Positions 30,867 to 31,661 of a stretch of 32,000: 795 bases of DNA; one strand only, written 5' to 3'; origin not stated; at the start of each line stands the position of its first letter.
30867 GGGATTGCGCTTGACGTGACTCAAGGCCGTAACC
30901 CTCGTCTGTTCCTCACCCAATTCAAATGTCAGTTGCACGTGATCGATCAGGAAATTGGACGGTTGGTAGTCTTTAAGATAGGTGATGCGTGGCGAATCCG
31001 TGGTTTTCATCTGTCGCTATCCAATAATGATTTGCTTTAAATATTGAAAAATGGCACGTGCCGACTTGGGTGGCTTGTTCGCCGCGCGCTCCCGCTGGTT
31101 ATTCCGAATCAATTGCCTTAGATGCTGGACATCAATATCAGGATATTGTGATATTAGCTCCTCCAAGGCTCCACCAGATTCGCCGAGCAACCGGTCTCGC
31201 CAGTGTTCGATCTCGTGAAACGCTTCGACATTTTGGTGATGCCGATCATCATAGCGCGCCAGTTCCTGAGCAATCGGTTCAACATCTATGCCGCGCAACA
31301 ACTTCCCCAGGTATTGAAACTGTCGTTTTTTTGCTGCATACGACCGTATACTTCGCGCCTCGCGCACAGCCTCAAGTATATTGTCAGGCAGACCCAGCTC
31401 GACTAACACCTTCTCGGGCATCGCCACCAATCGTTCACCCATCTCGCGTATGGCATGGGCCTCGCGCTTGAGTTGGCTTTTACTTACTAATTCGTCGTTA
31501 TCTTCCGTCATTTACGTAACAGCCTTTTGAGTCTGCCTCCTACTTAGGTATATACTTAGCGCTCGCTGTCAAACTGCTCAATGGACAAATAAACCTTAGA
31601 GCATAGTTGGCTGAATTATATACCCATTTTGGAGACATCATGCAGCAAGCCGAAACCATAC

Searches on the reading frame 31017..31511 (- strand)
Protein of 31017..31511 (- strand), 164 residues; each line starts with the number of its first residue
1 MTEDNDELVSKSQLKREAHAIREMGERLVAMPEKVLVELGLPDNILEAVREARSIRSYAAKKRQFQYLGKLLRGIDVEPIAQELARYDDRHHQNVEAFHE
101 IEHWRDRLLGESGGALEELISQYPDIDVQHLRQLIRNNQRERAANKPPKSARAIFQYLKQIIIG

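Call 14: search_protein_families(library=ncbifam, proteins=[window:31017-31511:-], max_evalue=0.00001)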
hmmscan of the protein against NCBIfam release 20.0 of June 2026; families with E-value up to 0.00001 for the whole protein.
window:31017-31511:- (164 aa): 1 family
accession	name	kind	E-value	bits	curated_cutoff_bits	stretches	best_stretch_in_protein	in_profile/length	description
NF003593.1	PRK05255.1-1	equivalog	1.6e-54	184.1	70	1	10-160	1-155/155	ribosome biogenesis factor YjgA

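Call 33: find_encoding_contigs(protein=window:31017-31511:-, flank=10000, max_places=3)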
Protein window:31017-31511:- (164 aa): 3 contigs read that carry it; 1 place shown.
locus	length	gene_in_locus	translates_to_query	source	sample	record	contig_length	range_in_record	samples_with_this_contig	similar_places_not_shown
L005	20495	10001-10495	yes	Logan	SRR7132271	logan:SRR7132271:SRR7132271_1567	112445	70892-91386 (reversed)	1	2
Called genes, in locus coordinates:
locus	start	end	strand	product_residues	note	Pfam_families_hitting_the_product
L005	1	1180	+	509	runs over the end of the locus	PF00916:Sulfate_transp, PF01740:STAS (weak)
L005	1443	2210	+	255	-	PF02517:Rce1-like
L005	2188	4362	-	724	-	PF22020:RlmL_1st, PF02926:THUMP, PF13649:Methyltransf_25 (faint), PF01170:UPF0020, PF13847:Methyltransf_31 (faint), PF10672:Methyltrans_SAM, PF03602:Cons_hypoth95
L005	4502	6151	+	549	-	PF02690:Na_Pi_cotrans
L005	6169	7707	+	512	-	PF01019:G_glu_transpept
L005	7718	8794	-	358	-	PF00793:DAHP_synth_1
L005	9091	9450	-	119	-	-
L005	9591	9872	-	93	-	-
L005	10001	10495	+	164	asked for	PF04751:DarP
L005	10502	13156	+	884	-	PF17900:Peptidase_M1_N, PF01433:Peptidase_M1, PF11940:DUF3458, PF17432:DUF3458_C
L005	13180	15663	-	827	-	PF13188:PAS_8 (faint), PF02743:dCache_1 (weak), PF00672:HAMP (weak), PF00512:HisKA, PF02518:HATPase_c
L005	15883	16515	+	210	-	PF03167:UDG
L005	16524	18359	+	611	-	PF01541:GIY-YIG, PF27096:UvrC_M, PF02151:UVR, PF22920:UvrC_RNaseH, PF00633:HHH (faint), PF08459:UvrC_RNaseH_dom, PF12826:HHH_2 (faint), PF14520:HHH_5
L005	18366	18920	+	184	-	PF01066:CDP-OH_P_transf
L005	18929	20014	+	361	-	PF00890:FAD_binding_2, PF01266:DAO, PF01494:FAD_binding_3 (weak), PF03486:HI0933_like (faint), PF07992:Pyr_redox_2 (faint)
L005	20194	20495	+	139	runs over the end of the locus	PF01475:FUR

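Call 34: search_protein_families(library=ncbifam, proteins=[L005:1443-2210:+], max_evalue=1)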
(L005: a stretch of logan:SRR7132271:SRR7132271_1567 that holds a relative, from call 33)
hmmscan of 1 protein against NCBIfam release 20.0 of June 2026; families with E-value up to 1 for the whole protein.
L005:1443-2210:+ (255 aa): 8 families
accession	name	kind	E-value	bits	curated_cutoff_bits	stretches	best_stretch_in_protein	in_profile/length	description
NF041647.1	ABC_perm_CPBP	equivalog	1.2e-17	63.9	435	1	97-231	493-625/636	ABC transporter permease subunit/CPBP intramembrane protease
NF040589.1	CPBP_Synerg_MrtS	equivalog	2.4e-07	31.1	130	1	147-234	73-161/170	Synerg-CTERM system glutamic-type intramembrane protease MrtS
TIGR03008.1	pepcterm_CAAX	equivalog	1.1e-05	25.4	81.05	1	154-238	124-211/222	CAAX prenyl protease-related protein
NF050068.1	Rv0804_CPBP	equivalog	3.7e-05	23.4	200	1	144-233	89-186/197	Rv0804 family intramembrane glutamic endopeptidase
NF040914.1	Mrt_core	domain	0.00014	21.8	100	1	155-235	9-100/108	myxosortase family intramembrane protease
NF033192.3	CPBP_JDVT_MrtJ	equivalog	0.00039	21.1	75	1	155-233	6-92/98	JDVT-CTERM system glutamic-type intramembrane protease MrtJ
NF040590.1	CPBP_Pyro_MrtA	exception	0.00067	19.9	200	1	160-230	113-182/194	CPBP family archaeomyxosortase MrtA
NF040674.1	CPBP_fam_MrtP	equivalog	0.0054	16.3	250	1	143-200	238-309/354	myxosortase MrtP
